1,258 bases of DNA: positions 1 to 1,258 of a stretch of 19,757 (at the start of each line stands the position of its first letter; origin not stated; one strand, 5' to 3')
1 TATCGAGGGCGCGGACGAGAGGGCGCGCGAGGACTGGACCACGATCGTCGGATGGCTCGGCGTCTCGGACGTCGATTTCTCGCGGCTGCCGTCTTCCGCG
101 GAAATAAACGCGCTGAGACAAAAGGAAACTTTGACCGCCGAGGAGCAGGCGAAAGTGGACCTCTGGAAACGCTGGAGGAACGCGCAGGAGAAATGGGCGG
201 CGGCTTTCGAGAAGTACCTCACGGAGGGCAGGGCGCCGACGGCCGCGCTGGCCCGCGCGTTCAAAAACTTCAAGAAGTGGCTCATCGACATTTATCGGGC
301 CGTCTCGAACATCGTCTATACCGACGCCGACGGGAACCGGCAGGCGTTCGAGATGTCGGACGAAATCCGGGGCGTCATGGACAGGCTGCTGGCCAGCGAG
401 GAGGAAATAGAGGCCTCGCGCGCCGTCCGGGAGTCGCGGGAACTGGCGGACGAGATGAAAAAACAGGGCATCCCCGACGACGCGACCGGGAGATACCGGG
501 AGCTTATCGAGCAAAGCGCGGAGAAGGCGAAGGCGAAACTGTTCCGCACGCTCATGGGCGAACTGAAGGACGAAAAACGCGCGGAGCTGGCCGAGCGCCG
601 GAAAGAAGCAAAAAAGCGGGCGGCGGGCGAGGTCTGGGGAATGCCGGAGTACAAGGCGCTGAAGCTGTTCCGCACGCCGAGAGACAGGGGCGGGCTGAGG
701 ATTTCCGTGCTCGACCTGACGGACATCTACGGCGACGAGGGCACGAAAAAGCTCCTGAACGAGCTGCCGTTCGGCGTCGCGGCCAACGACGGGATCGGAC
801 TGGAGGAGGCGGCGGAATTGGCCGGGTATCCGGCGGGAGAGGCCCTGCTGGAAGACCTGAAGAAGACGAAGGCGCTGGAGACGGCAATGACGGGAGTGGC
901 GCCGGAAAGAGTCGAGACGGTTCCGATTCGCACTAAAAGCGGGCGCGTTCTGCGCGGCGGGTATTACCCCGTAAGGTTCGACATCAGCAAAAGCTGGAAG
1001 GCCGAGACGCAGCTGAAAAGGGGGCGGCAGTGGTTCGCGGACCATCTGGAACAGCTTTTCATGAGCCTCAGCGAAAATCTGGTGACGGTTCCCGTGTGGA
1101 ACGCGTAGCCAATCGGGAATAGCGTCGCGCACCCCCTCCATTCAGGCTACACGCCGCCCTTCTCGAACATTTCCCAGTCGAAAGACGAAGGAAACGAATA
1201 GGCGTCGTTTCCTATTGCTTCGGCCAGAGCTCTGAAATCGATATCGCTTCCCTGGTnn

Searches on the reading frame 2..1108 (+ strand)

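Call 9: search_protein_families(library=pfam, proteins=[window:2-1108:+])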
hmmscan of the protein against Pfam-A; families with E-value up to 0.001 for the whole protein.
window:2-1108:+ (368 aa): 0 families

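Call 65: search_protein_families(library=phrogs, proteins=[window:2-1108:+], max_evalue=0.01)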
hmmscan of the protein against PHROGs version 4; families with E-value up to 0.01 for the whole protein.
window:2-1108:+ (368 aa): 1 family
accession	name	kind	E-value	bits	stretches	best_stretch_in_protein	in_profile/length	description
phrog_9880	-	unknown function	1.8e-50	172.7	2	2-286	990-1259/2231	-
